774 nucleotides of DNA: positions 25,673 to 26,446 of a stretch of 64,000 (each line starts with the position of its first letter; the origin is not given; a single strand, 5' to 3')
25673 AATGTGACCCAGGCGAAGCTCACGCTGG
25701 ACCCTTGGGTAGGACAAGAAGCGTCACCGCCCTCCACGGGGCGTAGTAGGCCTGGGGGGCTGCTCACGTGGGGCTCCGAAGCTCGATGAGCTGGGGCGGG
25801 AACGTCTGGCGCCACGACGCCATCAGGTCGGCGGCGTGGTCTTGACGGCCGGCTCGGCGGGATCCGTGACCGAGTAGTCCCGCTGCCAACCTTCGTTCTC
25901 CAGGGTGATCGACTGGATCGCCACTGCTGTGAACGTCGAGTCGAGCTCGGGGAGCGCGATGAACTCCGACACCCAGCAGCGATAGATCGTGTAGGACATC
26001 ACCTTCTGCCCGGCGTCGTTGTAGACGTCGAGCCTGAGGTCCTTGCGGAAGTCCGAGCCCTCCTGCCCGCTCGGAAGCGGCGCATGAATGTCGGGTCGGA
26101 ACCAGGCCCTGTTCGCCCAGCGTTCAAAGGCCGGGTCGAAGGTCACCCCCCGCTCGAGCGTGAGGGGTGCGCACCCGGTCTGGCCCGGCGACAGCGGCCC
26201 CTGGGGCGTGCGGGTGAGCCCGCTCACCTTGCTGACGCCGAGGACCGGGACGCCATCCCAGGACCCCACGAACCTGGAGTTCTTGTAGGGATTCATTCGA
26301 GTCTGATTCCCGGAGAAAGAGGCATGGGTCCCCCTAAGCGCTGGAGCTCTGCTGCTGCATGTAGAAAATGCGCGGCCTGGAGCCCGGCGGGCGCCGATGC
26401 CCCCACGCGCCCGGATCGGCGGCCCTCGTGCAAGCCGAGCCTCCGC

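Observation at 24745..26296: Orphan two-gene contractile-tail module: tube protein plus gpD/VgrG-like hub and nothing else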

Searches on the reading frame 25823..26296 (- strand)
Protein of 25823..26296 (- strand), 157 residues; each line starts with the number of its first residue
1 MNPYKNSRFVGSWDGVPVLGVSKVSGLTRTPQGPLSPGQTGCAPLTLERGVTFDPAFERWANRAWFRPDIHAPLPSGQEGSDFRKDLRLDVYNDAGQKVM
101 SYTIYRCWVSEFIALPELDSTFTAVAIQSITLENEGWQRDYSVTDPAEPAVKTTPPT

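Call 3: search_protein_families(library=pfam, proteins=[window:25823-26296:-], max_evalue=0.01)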
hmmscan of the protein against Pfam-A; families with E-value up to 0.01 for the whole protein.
window:25823-26296:- (157 aa): 1 family
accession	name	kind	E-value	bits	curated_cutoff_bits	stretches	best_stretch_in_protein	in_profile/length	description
PF06841.18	Phage_T4_gp19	-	4.1e-20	72.4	28.2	1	36-138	44-134/134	T4-like virus tail tube protein gp19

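Call 4: search_protein_families(library=ncbifam, proteins=[window:25823-26296:-], max_evalue=0.01)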
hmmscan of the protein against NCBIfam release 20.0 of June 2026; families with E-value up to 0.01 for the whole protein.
window:25823-26296:- (157 aa): 2 families
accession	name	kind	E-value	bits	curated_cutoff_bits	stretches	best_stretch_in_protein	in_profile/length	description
TIGR02241.1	TIGR02241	subfamily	2.4e-21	76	62.4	1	2-139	2-140/141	conserved hypothetical phage tail region protein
NF053770.1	CIS5_fam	equivalog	0.002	17.8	260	0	37-63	53-79/148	CIS5 family contractile injection system inner tube adaptor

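Call 9: find_homologous_proteins(query=window:25823-26296:-)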
Query window:25823-26296:- (157 aa): 7980 proteins with E <= 0.001 among 8000 candidates; the best 120 are listed.
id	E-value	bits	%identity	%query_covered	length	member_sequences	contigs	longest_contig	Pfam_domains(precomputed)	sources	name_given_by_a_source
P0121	4.5e-104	363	100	100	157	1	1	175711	PF06841.19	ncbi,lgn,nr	ncbi:MAG: phage tail protein [Pseudomonadota bacterium]|nr:phage tail protein [Pseudomonadota bacter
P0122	1.6e-66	241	68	100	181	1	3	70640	PF06841.19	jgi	jgi:phage tail-like protein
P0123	3.5e-60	221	63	100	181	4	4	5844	PF06841.19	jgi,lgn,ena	-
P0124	4.6e-47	178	55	99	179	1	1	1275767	PF06841.19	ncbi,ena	-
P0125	6.4e-47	178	53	95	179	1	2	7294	PF06841.19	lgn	-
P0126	7.5e-47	177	56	96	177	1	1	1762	PF06841.19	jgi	jgi:phage tail-like protein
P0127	2.0e-46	176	56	94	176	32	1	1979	PF06841.19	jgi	jgi:phage tail-like protein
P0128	3.4e-46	175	54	94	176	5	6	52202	PF06841.19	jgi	jgi:phage tail-like protein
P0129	3.7e-46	175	55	96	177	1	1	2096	PF06841.19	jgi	jgi:phage tail-like protein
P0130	4.5e-46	175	57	95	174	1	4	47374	PF06841.19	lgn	-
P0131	6.3e-46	174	54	95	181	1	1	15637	PF06841.19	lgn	-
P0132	6.4e-46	174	56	95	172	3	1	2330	PF06841.19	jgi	jgi:phage tail-like protein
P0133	7.2e-46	174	55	96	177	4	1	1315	PF06841.19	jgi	jgi:phage tail-like protein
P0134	7.8e-46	174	54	99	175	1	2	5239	PF06841.19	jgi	jgi:phage tail-like protein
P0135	9.7e-46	174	55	96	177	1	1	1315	PF06841.19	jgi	jgi:phage tail-like protein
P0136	9.7e-46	174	55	96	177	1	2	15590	PF06841.19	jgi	jgi:phage tail-like protein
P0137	9.7e-46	174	55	96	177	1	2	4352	PF06841.19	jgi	jgi:phage tail-like protein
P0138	1.1e-45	174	56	96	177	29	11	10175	PF06841.19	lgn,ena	-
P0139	1.2e-45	173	54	96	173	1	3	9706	PF06841.19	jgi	jgi:phage tail-like protein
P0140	1.3e-45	173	55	96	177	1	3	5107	PF06841.19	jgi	jgi:phage tail-like protein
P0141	1.6e-45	173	54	95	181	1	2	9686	PF06841.19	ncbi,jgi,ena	jgi:phage tail-like protein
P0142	1.6e-45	173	54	96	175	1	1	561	PF06841.19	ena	-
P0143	1.6e-45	173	54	96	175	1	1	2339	PF06841.19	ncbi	-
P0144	2.1e-45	173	53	100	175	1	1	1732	PF06841.19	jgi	jgi:phage tail-like protein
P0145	2.2e-45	173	56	96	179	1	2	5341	PF06841.19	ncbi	-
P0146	2.2e-45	172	56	95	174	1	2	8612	PF06841.19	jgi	jgi:phage tail-like protein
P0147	2.4e-45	172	54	95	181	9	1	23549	PF06841.19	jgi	jgi:phage tail-like protein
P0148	2.4e-45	172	54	96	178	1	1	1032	PF06841.19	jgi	jgi:phage tail-like protein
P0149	2.5e-45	172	54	96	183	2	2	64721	PF06841.19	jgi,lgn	-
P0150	2.6e-45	172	54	96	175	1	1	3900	PF06841.19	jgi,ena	-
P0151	3.6e-45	172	54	96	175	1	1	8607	PF06841.19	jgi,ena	-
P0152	4.4e-45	172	54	96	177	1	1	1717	PF06841.19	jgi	jgi:phage tail-like protein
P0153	4.4e-45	172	56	95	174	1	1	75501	PF06841.19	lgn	-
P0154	4.7e-45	171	51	96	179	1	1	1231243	PF06841.19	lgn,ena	-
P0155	5.3e-45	171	54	97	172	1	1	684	PF06841.19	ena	-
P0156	6.8e-45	171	54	95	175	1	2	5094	PF06841.19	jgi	jgi:phage tail-like protein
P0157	7.3e-45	171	52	94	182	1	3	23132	PF06841.19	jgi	jgi:phage tail-like protein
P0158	7.8e-45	171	56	95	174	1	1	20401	PF06841.19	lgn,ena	-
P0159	8.0e-45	171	54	95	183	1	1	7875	PF06841.19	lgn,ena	-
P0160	9.3e-45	170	53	95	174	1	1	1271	PF06841.19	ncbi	-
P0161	1.1e-44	170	52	96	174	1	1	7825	PF06841.19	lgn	-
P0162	1.2e-44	170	54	94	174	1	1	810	PF06841.19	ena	-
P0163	1.2e-44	170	52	95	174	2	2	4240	PF06841.19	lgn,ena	-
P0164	1.2e-44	170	57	94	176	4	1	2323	PF06841.19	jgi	jgi:phage tail-like protein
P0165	1.3e-44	170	52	96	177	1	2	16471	PF06841.19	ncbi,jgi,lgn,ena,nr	ncbi:MAG: phage tail protein [Chloroflexota bacterium]|nr:phage tail protein [Chloroflexota bacteriu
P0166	1.3e-44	170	56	94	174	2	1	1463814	PF06841.19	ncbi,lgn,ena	-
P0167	1.3e-44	170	54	96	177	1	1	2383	PF06841.19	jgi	jgi:phage tail-like protein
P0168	1.3e-44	170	52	96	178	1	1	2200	PF06841.19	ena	-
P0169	1.4e-44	170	56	96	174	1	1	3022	PF06841.19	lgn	-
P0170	1.4e-44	170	53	100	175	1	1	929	PF06841.19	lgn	-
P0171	1.4e-44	170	54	96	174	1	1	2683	PF06841.19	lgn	-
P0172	1.4e-44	170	54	96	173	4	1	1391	PF06841.19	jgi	jgi:phage tail-like protein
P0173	1.4e-44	170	53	96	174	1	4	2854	PF06841.19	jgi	-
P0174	1.7e-44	170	57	94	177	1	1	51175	PF06841.19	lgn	-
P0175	1.9e-44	169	54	96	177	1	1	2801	PF06841.19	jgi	jgi:phage tail-like protein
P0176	2.0e-44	169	54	95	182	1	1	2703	PF06841.19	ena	-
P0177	2.1e-44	169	53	99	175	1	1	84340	PF06841.19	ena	-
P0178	2.1e-44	169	53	96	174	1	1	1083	PF06841.19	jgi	-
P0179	2.2e-44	169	53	96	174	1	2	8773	PF06841.19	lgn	-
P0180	2.6e-44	169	55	96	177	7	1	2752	PF06841.19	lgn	-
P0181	2.8e-44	169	53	96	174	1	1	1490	PF06841.19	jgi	jgi:phage tail-like protein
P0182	2.8e-44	169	53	95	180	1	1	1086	PF06841.19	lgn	-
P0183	2.9e-44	169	53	99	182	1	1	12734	PF06841.19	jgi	jgi:phage tail-like protein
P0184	2.9e-44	169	57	94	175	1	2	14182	PF06841.19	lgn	-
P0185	2.9e-44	169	55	95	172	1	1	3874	PF06841.19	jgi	jgi:phage tail-like protein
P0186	3.0e-44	169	53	97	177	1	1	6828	PF06841.19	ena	-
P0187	3.0e-44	169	52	98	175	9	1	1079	PF06841.19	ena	-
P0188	3.1e-44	169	54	95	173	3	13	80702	PF06841.19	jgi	jgi:phage tail-like protein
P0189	3.6e-44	169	52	96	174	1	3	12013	PF06841.19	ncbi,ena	-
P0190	3.7e-44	169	54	100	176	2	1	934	PF06841.19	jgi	jgi:phage tail-like protein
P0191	3.7e-44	169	53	96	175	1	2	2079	PF06841.19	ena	-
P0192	3.7e-44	169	53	95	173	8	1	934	PF06841.19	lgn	-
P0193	4.1e-44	168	53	96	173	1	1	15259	PF06841.19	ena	-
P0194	4.2e-44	168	52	95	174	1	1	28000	PF06841.19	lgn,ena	-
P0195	4.4e-44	168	53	96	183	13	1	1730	PF06841.19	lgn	-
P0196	4.6e-44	168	51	99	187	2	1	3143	PF06841.19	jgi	jgi:phage tail-like protein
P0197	4.7e-44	168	55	95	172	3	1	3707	PF06841.19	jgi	jgi:phage tail-like protein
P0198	4.7e-44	168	54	95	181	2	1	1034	PF06841.19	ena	-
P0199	4.8e-44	168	52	96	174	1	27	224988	PF06841.19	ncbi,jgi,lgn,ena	jgi:phage tail-like protein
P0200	4.8e-44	168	52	96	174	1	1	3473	PF06841.19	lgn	-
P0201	4.9e-44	168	52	96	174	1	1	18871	PF06841.19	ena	-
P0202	5.0e-44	168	56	95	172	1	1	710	PF06841.19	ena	-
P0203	5.1e-44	168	55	95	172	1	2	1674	PF06841.19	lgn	-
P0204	5.3e-44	168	52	97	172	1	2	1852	PF06841.19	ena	-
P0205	5.3e-44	168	52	95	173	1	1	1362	PF06841.19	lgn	-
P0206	5.5e-44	168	52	96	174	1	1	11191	PF06841.19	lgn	-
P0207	5.7e-44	168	52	97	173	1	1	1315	PF06841.19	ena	-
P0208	6.0e-44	168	54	99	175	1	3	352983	PF06841.19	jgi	jgi:phage tail-like protein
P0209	6.5e-44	168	52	96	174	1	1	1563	PF06841.19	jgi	-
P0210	6.5e-44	168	52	96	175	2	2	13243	PF06841.19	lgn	-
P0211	6.7e-44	168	52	96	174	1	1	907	PF06841.19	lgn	-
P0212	6.9e-44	168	52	98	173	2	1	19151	PF06841.19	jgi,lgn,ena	jgi:phage tail-like protein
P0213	7.0e-44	168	53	96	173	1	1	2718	PF06841.19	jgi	jgi:phage tail-like protein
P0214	7.7e-44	167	52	96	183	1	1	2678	PF06841.19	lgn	-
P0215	7.8e-44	167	53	96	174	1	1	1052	PF06841.19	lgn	-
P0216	7.9e-44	167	55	95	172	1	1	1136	PF06841.19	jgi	jgi:phage tail-like protein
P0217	8.0e-44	167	54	99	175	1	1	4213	PF06841.19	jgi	jgi:phage tail-like protein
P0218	8.1e-44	167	56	97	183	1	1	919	PF06841.19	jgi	-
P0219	8.1e-44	167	52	96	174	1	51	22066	PF06841.19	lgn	-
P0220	8.2e-44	167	51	99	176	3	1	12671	PF06841.19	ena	-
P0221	8.3e-44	167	52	95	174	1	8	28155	PF06841.19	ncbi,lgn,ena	-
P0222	8.4e-44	167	53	96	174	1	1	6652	PF06841.19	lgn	-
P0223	8.4e-44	167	54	96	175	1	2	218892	PF06841.19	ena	-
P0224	8.5e-44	167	52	95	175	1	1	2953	PF06841.19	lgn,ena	-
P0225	8.5e-44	167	54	99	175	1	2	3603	PF06841.19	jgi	jgi:phage tail-like protein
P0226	9.0e-44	167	53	96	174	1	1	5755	PF06841.19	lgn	-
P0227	9.4e-44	167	53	95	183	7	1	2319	PF06841.19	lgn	-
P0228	9.6e-44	167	55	95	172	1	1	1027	PF06841.19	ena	-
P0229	9.6e-44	167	54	95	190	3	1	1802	PF06841.19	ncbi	-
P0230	9.9e-44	167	56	95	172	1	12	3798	PF06841.19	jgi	jgi:phage tail-like protein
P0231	9.9e-44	167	56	95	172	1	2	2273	PF06841.19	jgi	jgi:phage tail-like protein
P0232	1.0e-43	167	50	100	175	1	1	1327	PF06841.19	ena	-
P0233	1.0e-43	167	54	96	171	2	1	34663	PF06841.19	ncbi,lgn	-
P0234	1.0e-43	167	55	95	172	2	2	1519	PF06841.19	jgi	jgi:phage tail-like protein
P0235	1.1e-43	167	53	96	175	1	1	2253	PF06841.19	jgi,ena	-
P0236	1.1e-43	167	52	96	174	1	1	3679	PF06841.19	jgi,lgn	jgi:phage tail-like protein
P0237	1.1e-43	167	53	96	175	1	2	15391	PF06841.19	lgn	-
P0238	1.1e-43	167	53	96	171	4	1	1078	PF06841.19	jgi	-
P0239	1.1e-43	167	54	95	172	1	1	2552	PF06841.19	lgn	-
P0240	1.1e-43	167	51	95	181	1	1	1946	PF06841.19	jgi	jgi:phage tail-like protein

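Call 11: find_encoding_contigs(protein=P0121, flank=10000, max_places=4)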
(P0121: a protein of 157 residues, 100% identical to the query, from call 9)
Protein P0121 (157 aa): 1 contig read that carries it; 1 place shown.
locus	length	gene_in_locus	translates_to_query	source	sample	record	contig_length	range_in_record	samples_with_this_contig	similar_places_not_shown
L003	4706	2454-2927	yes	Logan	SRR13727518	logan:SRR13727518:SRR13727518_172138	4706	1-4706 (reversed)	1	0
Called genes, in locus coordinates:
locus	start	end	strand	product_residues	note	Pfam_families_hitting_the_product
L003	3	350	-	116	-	?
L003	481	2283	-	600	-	-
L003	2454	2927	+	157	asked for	PF06841:Phage_T4_gp19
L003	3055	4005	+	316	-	-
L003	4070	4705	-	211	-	?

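Call 16: find_encoding_contigs(protein=P0122, flank=10000, max_places=4)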
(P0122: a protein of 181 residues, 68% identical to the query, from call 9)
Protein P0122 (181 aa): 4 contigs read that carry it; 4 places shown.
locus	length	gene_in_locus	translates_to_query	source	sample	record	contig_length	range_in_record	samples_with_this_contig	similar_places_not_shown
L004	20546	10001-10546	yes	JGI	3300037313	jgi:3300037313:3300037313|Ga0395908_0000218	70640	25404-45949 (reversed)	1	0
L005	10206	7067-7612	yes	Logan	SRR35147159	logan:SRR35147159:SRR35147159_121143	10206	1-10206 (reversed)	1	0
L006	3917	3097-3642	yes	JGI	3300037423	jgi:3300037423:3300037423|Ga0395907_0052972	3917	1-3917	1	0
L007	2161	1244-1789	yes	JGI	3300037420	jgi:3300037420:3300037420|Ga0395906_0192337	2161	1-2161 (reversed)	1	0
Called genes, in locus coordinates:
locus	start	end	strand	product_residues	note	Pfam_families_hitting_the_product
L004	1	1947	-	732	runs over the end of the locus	PF00982:Glyco_transf_20, PF02358:Trehalose_PPase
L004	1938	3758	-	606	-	PF19291:TREH_N, PF00723:Glyco_hydro_15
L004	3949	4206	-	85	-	-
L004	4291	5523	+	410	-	-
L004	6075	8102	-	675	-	PF13699:eCIS_core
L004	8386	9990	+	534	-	PF04984:Phage_sheath_1, PF17482:Phage_sheath_1C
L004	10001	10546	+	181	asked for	PF06841:Phage_T4_gp19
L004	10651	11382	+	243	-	PF12322:T4_baseplate (weak)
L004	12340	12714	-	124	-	-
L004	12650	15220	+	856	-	-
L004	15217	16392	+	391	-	PF14065:Pvc16_N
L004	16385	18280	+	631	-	PF22977:WHD, PF00004:AAA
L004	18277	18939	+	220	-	-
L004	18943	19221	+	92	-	-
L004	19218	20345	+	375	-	-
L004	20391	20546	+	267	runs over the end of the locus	PF04717:Phage_base_V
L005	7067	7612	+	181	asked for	PF06841:Phage_T4_gp19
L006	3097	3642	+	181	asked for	PF06841:Phage_T4_gp19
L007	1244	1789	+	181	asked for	PF06841:Phage_T4_gp19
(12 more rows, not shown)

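Call 25: search_solved_structures(query=A1, max_evalue=0.01, show_alignments=2)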
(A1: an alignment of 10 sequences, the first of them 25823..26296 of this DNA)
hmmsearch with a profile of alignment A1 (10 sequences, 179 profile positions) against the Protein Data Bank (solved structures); distinct sequences matched with E-value up to 0.01: 10.
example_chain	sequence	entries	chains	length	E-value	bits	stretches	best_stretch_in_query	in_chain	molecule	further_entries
7b5h_AN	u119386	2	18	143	1.1e-15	61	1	13-160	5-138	All3324 protein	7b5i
7adz_1a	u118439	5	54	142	2.5e-14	56.6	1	13-160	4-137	Phage tail protein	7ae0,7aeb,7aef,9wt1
9r9h_B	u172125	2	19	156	2.2e-12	50.3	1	10-161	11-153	Phage tail protein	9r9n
9qgl_1A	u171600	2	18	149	2e-08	37.4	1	13-157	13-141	Phage tail protein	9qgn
6rao_A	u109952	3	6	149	5.6e-08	35.9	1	13-156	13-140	Afp1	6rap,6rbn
6j0b_a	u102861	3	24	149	1e-07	35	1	16-156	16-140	Pvc1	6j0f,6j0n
8bl4_v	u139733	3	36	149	4.1e-06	29.8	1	18-89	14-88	Phage tail protein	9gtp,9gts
7aeb_Y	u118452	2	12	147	1.2e-05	28.4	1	30-156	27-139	Phospholipid/glycerol acyltransferase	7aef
7b5h_AM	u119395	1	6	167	4.5e-05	26.4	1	32-85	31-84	All3323 protein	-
6rao_F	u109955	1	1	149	0.0041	20.1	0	29-80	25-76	Afp5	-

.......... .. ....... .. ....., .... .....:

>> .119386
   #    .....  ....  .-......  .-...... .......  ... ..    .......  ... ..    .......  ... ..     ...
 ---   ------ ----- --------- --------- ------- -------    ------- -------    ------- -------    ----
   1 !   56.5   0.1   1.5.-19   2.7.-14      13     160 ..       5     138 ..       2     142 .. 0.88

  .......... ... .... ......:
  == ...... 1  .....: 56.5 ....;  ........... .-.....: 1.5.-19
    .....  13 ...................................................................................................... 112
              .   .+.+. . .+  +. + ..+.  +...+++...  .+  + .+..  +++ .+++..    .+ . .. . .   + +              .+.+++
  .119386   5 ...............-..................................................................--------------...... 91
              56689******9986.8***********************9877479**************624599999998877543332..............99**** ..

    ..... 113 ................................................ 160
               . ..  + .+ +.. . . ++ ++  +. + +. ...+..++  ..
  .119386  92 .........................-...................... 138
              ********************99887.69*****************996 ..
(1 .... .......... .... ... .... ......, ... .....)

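Call 33: predict_structure(alignment_id=A4)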
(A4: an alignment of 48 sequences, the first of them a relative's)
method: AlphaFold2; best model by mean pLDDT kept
length: 181 residues; sequences in the alignment: 48
mean_pLDDT: 75.2   pTM: 0.65
mean pLDDT of the five models: 75.2, 71.5, 70.3, 65.7, 54.6
residues with pLDDT >= 90: 39; 70-90: 74; 50-70: 49; < 50: 19
segments of 3 or more residues with pLDDT < 50: 1-7, 89-100
pLDDT, mean of each block of 10 residues (from residue 1): 47 72 90 89 68 66 88 86 67 44 70 90 91 82 64 90 84 68 60
secondary structure, 60 per line:
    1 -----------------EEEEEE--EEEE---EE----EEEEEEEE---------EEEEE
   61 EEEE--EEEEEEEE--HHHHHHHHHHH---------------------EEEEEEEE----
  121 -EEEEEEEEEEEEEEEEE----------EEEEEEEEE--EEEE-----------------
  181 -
elements in order: E18-23 E26-29 E39-46 E56-64 E67-74 H77-87 E109-116 E122-138 E149-157 E160-163

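Call 46: find_homologous_proteins(query=L004:8386-9987:+, max_evalue=1e-60)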
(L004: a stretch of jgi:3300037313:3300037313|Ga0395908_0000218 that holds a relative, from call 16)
Query L004:8386-9987:+ (534 aa): 6629 proteins with E <= 1e-60 among 8000 candidates; the best 120 are listed.
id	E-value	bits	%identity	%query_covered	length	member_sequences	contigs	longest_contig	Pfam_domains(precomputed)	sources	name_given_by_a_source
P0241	3.9e-269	912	100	76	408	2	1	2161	PF04984.20,PF17482.8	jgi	jgi:hypothetical protein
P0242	1.0e-170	587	56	79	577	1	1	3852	PF04984.20,PF17482.8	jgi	jgi:uncharacterized protein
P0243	1.6e-154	534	51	99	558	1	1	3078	PF04984.20,PF17482.8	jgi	jgi:hypothetical protein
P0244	1.9e-146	507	49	99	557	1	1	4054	PF04984.20,PF17482.8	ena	-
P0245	1.2e-131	458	46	99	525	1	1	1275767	PF04984.20,PF17482.8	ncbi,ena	-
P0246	1.3e-130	455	46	97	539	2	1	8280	PF04984.20,PF17482.8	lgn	-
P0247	7.3e-130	452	48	97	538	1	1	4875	PF10758.15,PF04984.20,PF17482.8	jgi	jgi:phage tail sheath protein FI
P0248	1.0e-129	452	54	79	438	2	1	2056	PF04984.20,PF17482.8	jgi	-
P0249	1.3e-129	451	45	97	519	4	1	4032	PF04984.20,PF17482.8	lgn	-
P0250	3.9e-129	450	44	97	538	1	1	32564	PF04984.20,PF17482.8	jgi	jgi:phage tail sheath protein FI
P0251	2.3e-128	447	46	97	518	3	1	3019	PF04984.20,PF17482.8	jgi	jgi:phage tail sheath protein FI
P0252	7.9e-128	446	45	97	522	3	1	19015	PF04984.20,PF17482.8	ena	-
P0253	9.4e-128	445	44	97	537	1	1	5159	PF04984.20,PF17482.8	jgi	jgi:uncharacterized protein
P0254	1.4e-127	445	44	97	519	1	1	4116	PF04984.20,PF17482.8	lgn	-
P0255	5.2e-127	443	46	98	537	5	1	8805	PF04984.20,PF17482.8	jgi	jgi:phage tail sheath protein FI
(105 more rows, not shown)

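Call 57: search_protein_families(library=padloc, proteins=[window:25823-26296:-], max_evalue=0.01)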
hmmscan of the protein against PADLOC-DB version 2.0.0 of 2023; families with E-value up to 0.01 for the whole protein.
window:25823-26296:- (157 aa): 0 families

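Call 58: search_protein_families(library=phrogs, proteins=[window:25823-26296:-], max_evalue=0.001)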
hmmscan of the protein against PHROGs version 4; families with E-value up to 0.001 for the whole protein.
window:25823-26296:- (157 aa): 1 family
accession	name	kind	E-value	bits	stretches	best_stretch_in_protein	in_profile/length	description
phrog_4542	-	tail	0.00024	21.6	1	37-138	76-179/214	tail tube protein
